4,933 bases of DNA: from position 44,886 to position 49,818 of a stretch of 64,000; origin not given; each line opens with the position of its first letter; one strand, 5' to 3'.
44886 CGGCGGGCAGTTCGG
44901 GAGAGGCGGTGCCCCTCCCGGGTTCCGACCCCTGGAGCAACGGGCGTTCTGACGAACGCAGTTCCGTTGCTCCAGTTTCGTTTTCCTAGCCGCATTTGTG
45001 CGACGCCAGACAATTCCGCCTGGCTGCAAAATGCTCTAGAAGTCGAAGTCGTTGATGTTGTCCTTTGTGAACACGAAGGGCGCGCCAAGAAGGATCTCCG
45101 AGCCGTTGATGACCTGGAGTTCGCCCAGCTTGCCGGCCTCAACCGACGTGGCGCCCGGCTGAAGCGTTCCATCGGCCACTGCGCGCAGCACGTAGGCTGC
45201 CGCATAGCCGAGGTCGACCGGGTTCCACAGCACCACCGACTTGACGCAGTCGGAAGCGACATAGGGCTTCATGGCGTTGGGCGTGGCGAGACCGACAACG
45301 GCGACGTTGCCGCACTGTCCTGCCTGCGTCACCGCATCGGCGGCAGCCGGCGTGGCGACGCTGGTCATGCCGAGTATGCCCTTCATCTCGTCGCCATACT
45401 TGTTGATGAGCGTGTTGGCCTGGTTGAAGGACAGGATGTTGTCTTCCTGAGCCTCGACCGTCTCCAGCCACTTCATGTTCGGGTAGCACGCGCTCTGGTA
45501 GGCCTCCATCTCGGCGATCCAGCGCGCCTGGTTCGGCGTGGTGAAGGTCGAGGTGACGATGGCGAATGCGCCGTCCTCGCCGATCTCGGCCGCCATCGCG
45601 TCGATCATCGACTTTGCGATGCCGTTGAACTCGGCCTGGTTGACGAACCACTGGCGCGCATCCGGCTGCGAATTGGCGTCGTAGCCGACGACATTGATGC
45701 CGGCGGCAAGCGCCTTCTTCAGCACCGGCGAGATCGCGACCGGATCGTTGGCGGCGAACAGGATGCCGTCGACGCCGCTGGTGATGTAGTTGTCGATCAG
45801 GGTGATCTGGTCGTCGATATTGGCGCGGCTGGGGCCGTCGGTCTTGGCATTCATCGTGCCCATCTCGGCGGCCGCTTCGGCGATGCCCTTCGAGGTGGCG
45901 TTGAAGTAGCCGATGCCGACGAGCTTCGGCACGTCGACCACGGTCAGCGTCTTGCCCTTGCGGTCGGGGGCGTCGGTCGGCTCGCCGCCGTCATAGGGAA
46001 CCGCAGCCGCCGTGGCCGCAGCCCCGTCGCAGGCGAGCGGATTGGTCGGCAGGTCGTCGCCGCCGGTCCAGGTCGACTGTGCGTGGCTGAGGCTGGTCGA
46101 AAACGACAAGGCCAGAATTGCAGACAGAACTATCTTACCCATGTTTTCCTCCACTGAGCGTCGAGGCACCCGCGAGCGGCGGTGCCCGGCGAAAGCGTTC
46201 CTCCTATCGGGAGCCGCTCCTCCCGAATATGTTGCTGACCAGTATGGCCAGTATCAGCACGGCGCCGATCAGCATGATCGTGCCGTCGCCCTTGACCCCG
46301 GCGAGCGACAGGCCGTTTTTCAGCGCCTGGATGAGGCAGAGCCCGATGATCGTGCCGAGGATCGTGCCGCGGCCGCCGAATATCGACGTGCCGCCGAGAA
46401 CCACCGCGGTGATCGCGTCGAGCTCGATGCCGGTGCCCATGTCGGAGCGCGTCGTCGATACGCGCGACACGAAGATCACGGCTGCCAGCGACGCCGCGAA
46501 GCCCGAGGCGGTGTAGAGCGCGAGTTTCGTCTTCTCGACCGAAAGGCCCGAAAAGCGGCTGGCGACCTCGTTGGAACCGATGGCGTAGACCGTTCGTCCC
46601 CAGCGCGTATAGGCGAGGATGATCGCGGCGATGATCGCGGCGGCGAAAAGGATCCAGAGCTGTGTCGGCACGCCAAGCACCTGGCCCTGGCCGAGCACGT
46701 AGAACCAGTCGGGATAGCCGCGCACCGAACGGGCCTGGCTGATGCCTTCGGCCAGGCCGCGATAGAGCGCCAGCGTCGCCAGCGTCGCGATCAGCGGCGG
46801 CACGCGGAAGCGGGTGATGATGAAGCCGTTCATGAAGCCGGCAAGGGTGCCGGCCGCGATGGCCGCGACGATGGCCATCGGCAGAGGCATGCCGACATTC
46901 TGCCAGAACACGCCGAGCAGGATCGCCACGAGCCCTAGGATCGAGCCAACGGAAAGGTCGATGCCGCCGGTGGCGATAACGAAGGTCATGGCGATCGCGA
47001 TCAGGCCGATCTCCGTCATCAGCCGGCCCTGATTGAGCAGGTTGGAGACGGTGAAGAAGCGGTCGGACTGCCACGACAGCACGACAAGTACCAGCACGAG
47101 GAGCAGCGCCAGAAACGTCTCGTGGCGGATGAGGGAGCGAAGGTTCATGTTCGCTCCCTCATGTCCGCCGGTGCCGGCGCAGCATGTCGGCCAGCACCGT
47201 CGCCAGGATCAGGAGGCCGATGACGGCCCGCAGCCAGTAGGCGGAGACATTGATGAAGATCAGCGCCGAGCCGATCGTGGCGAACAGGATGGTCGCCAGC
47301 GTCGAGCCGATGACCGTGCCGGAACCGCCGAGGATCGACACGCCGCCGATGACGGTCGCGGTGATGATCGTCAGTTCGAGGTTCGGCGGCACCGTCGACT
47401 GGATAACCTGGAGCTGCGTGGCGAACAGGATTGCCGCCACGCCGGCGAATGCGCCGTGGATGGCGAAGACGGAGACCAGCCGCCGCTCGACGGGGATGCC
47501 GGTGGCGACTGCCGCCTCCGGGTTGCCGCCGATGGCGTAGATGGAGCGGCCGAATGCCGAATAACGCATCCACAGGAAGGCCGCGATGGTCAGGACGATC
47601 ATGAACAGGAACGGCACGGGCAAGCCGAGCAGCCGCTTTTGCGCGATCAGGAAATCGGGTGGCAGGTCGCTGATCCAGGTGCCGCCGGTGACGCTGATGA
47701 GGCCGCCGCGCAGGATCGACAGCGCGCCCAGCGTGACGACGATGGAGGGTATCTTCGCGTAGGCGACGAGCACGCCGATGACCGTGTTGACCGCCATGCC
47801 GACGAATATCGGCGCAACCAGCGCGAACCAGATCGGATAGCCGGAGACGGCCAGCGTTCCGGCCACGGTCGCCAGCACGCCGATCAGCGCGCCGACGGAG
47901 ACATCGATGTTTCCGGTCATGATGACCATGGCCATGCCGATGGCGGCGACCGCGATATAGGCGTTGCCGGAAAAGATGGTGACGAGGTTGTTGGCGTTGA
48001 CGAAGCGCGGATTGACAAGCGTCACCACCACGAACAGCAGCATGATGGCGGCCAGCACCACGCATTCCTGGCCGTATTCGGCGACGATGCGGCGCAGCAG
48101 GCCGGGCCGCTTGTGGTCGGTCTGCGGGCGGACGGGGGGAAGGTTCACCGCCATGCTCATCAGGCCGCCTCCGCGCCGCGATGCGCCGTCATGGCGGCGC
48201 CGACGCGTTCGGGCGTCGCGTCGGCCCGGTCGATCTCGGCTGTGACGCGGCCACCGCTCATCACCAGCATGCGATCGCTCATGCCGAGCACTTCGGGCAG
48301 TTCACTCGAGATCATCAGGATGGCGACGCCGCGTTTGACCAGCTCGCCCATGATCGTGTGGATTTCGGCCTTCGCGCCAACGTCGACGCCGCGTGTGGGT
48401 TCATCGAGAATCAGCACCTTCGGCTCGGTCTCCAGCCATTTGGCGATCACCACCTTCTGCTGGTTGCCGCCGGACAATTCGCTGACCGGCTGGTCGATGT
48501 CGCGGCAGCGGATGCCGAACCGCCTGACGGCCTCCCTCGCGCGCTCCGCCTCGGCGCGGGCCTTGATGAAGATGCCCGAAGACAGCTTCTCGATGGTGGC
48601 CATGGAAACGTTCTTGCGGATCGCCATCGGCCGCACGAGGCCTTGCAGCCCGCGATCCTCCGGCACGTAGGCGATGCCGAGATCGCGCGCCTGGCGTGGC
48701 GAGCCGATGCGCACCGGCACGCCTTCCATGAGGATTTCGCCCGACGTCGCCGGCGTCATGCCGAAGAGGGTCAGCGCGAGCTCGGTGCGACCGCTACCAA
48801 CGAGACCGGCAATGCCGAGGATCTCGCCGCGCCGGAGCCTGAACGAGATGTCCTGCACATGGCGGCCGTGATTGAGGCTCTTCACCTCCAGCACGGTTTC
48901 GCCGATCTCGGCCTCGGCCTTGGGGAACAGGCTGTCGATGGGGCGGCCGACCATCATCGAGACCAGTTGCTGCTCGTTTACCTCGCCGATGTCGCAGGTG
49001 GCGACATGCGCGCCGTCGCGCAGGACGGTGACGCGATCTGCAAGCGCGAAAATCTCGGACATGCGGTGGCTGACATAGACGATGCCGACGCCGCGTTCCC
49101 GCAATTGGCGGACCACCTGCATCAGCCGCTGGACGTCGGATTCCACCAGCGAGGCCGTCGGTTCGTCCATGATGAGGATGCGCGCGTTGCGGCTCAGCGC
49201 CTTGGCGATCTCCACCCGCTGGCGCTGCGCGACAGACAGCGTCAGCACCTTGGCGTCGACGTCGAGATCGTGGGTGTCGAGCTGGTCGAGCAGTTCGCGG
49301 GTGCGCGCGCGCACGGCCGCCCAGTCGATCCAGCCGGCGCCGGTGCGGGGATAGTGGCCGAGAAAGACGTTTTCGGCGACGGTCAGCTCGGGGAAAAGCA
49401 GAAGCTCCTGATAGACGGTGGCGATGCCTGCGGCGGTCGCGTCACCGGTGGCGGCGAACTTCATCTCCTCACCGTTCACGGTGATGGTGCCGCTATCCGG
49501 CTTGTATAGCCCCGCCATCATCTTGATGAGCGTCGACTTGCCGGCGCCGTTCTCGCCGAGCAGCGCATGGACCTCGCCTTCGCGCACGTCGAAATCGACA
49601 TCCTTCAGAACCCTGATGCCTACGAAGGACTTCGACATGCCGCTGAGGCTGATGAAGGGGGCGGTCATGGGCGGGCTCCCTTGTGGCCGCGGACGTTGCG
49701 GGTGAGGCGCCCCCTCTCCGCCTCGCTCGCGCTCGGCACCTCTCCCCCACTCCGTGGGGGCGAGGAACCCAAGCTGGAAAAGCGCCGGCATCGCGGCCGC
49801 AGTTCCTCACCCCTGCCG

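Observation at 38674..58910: Complete rhizobial-type rhamnose gene set interleaved with three extra enzyme/transport modules in one ~18 kb co-directional string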

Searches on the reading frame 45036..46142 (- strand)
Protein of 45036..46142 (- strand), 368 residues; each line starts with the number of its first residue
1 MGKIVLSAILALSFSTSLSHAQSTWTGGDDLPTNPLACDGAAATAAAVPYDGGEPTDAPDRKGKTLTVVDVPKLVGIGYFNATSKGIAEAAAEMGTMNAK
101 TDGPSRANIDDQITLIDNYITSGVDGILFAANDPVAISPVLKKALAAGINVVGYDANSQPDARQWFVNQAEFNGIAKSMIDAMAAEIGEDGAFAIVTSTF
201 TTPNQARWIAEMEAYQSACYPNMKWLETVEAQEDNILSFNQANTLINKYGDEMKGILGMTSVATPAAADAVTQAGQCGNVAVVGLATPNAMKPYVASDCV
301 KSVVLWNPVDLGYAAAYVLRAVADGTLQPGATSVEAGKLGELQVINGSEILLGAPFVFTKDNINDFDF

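Call 5: search_protein_families(library=pfam, proteins=[window:45036-46142:-])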
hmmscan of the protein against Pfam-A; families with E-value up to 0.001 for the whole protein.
window:45036-46142:- (368 aa): 1 family
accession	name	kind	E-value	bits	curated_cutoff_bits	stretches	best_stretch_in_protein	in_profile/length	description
PF13407.12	Peripla_BP_4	-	6.4e-51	173.8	35.1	1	71-325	4-256/258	Periplasmic binding protein domain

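Call 7: search_protein_families(library=ncbifam, proteins=[window:45036-46142:-])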
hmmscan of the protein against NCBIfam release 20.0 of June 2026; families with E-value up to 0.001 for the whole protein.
window:45036-46142:- (368 aa): 6 families
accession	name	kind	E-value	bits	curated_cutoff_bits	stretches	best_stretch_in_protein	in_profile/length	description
TIGR02637.1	RhaS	equivalog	1.3e-71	241.3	342.25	1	71-368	4-302/302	rhamnose ABC transporter substrate-binding protein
NF011937.0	PRK15408.1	equivalog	7.2e-44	150.1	384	1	69-368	31-340/340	autoinducer 2 ABC transporter substrate-binding protein LsrB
NF007254.0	PRK09701.1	equivalog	3.8e-09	36.2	335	1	78-317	37-281/311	D-allose transporter substrate-binding protein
NF052284.1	rhzpin_SBP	equivalog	3.9e-07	29.5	420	1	79-159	15-94/289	rhizopine catabolism ABC transporter substrate-binding protein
NF040907.2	ChvE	equivalog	2.4e-06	27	460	1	108-155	39-86/324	multiple monosaccharide ABC transporter substrate-binding protein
TIGR02634.1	xylF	equivalog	1.2e-05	25.1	389.55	1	105-168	36-99/302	D-xylose ABC transporter substrate-binding protein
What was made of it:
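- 45036..46142 (-): RhaS-family binding protein (paralogue, below the equivalog cut-off). TIGR02637 RhaS 241 bits against a cut-off of 342 (call 7).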

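Call 14: search_solved_structures(query=window:45036-46142:-, max_evalue=1e-10)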
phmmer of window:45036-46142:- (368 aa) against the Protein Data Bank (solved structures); distinct sequences matched with E-value up to 1e-10: 21.
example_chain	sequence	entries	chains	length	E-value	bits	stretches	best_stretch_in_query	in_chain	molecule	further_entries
5bq3_A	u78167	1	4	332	7.8e-45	156.6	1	38-368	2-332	Rhamnose ABC transporter, rhamnose-binding protein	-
4kvf_A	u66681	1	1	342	4.9e-43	150.6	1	37-368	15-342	Rhamnose ABC transporter, periplasmic rhamnose-binding protein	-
1tjy_A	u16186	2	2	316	7.4e-40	140.2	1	68-368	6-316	sugar transport protein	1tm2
5gta_A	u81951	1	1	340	7.6e-40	140.2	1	68-368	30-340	Autoinducer 2-binding protein LsrB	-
3t95_A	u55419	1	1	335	1.1e-38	136.3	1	68-368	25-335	Autoinducer 2-binding protein lsrB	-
3ejw_A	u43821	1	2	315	9.4e-35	123.4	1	69-368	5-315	SmLsrB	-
4wzz_A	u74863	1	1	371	1.3e-33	119.7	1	55-365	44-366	Putative sugar ABC transporter, substrate-binding protein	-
4pz0_A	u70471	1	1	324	7.3e-33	117.2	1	59-368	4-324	sugar ABC transporter, sugar-binding protein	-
3d02_A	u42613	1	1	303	6.1e-29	104.3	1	66-364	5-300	Putative LACI-type transcriptional regulator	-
9i1m_A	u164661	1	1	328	1.2e-26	96.8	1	66-363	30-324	Sugar-binding protein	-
5bra_A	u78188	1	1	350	3.8e-24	88.5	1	59-368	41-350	Putative periplasmic binding protein with substrate ribose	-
6dsp_A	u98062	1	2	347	4.7e-20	75.1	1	60-368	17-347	Autoinducer 2-binding protein LsrB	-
2qvc_A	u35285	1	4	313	7.1e-19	71.2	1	78-320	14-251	Sugar ABC transporter, periplasmic sugar-binding protein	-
5hqj_A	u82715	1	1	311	7.1e-19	71.2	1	63-321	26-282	Periplasmic binding protein/LacI transcriptional regulator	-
2h3h_A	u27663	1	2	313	7.9e-19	71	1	78-320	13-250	Sugar ABC transporter, periplasmic sugar-binding protein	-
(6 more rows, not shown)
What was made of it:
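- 45036..46142 (-): Best PDB matches are rhamnose-binding proteins 5BQ3 and 4KVF (call 14).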

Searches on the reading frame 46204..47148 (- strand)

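Call 4: search_protein_families(library=pfam, proteins=[window:46204-47148:-])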
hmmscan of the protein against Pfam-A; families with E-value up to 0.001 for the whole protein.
window:46204-47148:- (314 aa): 1 family
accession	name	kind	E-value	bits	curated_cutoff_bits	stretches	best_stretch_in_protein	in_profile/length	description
PF02653.21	BPD_transp_2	-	2.6e-40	138.7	26.8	1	44-301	9-268/269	Branched-chain amino acid transport system / permease component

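Call 6: search_protein_families(library=ncbifam, proteins=[window:46204-47148:-])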
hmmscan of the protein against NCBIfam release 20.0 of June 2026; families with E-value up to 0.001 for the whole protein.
window:46204-47148:- (314 aa): 10 families
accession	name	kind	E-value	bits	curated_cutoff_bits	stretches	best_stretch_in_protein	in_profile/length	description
NF007067.0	PRK09512.1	equivalog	8.3e-66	222.4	398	1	6-306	17-318/321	ribose ABC transporter permease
NF008441.0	PRK11285.1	equivalog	1e-57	195.8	378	1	12-306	31-324/333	L-arabinose ABC transporter permease AraH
NF011612.1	PRK15038.1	equivalog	2.7e-55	187.8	500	1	10-304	5-304/322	autoinducer 2 ABC transporter permease LsrD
NF040906.3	GguB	equivalog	5.1e-54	183.9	450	2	157-304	221-368/375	multiple monosaccharide ABC transporter permease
NF011961.0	PRK15432.1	equivalog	3.4e-45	154.8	388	1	14-304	13-302/344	autoinducer 2 ABC transporter permease LsrC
NF008630.0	PRK11618.1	equivalog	6.9e-45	153.7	363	1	15-307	14-311/331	galactofuranose ABC transporter, permease protein YjfF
NF007252.0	PRK09699.1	equivalog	4.4e-44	151.1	396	1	10-309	27-325/326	D-allose ABC transporter permease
NF007014.0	PRK09478.1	equivalog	1.3e-38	133.2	386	1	11-304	17-327/336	galactose/methyl galactoside ABC transporter permease MglC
NF041862.1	YtfT_transport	equivalog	8.2e-38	130.4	535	1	18-304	29-322/339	galactofuranose ABC transporter, ATP-binding protein YtfT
TIGR03408.1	urea_trans_UrtC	equivalog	1e-07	32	296.2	1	47-303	45-304/313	urea ABC transporter permease subunit UrtC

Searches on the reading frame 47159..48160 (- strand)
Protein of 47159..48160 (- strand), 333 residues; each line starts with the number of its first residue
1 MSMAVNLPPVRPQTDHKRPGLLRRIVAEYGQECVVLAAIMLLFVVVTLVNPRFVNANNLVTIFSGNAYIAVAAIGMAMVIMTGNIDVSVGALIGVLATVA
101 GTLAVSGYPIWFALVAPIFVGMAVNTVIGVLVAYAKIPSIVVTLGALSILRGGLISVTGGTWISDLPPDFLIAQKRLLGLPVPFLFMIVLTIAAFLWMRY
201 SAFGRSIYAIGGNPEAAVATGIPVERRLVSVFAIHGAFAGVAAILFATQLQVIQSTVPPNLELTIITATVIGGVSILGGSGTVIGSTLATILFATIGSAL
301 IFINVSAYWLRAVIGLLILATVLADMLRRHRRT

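Call 4: search_protein_families(library=pfam, proteins=[window:47159-48160:-])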
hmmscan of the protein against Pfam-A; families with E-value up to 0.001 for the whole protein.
window:47159-48160:- (333 aa): 1 family
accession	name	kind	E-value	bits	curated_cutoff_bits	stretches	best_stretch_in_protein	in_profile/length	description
PF02653.21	BPD_transp_2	-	4.6e-34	118.2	26.8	1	61-321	4-268/269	Branched-chain amino acid transport system / permease component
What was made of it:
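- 47159..48160 (-): Permease 1 of the second importer. BPD_transp_2 (call 4).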

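Call 6: search_protein_families(library=ncbifam, proteins=[window:47159-48160:-])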
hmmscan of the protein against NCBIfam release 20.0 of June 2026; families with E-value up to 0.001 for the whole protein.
window:47159-48160:- (333 aa): 9 families
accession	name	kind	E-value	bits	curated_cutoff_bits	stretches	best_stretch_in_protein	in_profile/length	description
NF011961.0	PRK15432.1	equivalog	3.2e-58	197.6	388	1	31-325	9-304/344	autoinducer 2 ABC transporter permease LsrC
NF040906.3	GguB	equivalog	3e-49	168.2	450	2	172-330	218-374/375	multiple monosaccharide ABC transporter permease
NF008441.0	PRK11285.1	equivalog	1.5e-46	159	378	1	30-331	27-329/333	L-arabinose ABC transporter permease AraH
NF007067.0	PRK09512.1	equivalog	1.9e-43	148.9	398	1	34-326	21-318/321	ribose ABC transporter permease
NF011612.1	PRK15038.1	equivalog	4.9e-40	137.7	500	1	29-331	2-311/322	autoinducer 2 ABC transporter permease LsrD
NF007014.0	PRK09478.1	equivalog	1.5e-35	123.2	386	1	26-331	9-334/336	galactose/methyl galactoside ABC transporter permease MglC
NF007252.0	PRK09699.1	equivalog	2.3e-35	122.5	396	1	28-327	25-323/326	D-allose ABC transporter permease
NF008630.0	PRK11618.1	equivalog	1e-33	117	363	1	36-323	13-307/331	galactofuranose ABC transporter, permease protein YjfF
NF041862.1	YtfT_transport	equivalog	8.6e-24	84.3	535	1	35-321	24-320/339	galactofuranose ABC transporter, ATP-binding protein YtfT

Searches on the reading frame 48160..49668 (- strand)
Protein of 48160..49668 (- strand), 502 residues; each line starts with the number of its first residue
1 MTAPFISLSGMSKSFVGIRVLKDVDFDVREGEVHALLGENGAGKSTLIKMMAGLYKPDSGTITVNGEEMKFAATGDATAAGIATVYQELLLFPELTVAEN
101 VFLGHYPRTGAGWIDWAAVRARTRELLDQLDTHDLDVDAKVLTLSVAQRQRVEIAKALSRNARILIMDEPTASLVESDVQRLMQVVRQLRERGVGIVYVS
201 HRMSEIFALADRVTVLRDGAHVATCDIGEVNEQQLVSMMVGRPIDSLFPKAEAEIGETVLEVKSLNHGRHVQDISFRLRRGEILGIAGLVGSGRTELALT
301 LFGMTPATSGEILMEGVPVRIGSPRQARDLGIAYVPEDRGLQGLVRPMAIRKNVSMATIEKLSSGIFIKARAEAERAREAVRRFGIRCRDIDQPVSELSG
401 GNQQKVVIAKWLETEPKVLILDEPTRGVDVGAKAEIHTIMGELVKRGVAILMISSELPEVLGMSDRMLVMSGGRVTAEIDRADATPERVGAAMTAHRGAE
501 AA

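Call 4: search_protein_families(library=pfam, proteins=[window:48160-49668:-])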
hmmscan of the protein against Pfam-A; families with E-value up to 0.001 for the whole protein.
window:48160-49668:- (502 aa): 4 families
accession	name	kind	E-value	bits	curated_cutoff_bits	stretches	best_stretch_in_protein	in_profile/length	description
PF00005.33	ABC_tran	-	1.1e-64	217.6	25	2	21-172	1-137/137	ABC transporter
PF13304.12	AAA_21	-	4.9e-07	30.5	27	0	33-52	1-20/304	AAA domain, putative AbiEii toxin, Type IV TA system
PF09818.15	ABC_ATPase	-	0.00011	21.8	23.2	0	164-218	190-248/283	P-loop domain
PF13555.12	AAA_29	-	0.00027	21.1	27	1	24-58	15-49/61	P-loop containing region of AAA domain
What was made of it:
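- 48160..49668 (-): Second CUT2 ABC ATPase. ABC_tran x2 (call 4).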

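Call 6: search_protein_families(library=ncbifam, proteins=[window:48160-49668:-])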
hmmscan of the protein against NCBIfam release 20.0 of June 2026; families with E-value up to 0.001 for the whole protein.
window:48160-49668:- (502 aa): 192 families (the best 25 are shown)
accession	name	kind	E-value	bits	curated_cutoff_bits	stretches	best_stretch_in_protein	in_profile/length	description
NF010069.0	PRK13549.1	equivalog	6.4e-170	566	699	1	3-495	3-503/513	xylose ABC transporter ATP-binding protein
NF008442.0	PRK11288.1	equivalog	3.6e-168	560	689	1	3-493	5-496/504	L-arabinose ABC transporter ATP-binding protein AraG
NF008030.0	PRK10762.1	equivalog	1.9e-161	538.2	745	1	4-493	3-491/501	ribose ABC transporter ATP-binding protein RbsA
NF040905.2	GguA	equivalog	1.4e-157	525.1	810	1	7-490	3-497/500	multiple monosaccharide ABC transporter ATP-binding protein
NF007253.0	PRK09700.1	equivalog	8.3e-154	512.9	772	1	1-491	1-504/510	D-allose ABC transporter ATP-binding protein AlsA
NF041861.1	YtfR_transport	equivalog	1.2e-149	498.9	850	1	7-493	3-490/492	galactofuranose ABC transporter, ATP-binding protein YtfR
TIGR02633.1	xylG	equivalog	6.1e-149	496.7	723.65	1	7-491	3-497/500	D-xylose ABC transporter ATP-binding protein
NF008215.0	PRK10982.1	equivalog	5.5e-143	477.2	828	1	6-487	14-496/506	galactose/methyl galactoside ABC transporter ATP-binding protein MglA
NF011967.0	PRK15439.1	equivalog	3e-133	444.9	586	1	3-489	9-495/510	autoinducer 2 ABC transporter ATP-binding protein LsrA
NF047930.1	ABC_ATP_B6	equivalog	2.3e-114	382.8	670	1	5-494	2-509/510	putative B6 ABC transporter ATP-binding protein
TIGR03410.1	urea_trans_UrtE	equivalog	1.1e-67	227.9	285.8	2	11-238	6-227/230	urea ABC transporter ATP-binding subunit UrtE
TIGR04406.1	LPS_export_lptB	equivalog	2.7e-67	226.5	240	2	8-234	4-226/239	LPS export ABC transporter ATP-binding protein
TIGR01188.1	drrA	subfamily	3.4e-65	220.3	312.45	2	13-232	1-213/302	daunorubicin resistance ABC transporter, ATP-binding protein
TIGR04521.1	ECF_ATPase_2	equivalog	5.4e-65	219.2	330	3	18-231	18-233/279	energy-coupling factor transporter ATPase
TIGR03864.1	PQQ_ABC_ATP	hypoth_equivalog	7.1e-62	208.9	302.25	2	6-234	2-223/236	ABC transporter, ATP-binding subunit, PQQ-dependent alcohol dehydrogenase system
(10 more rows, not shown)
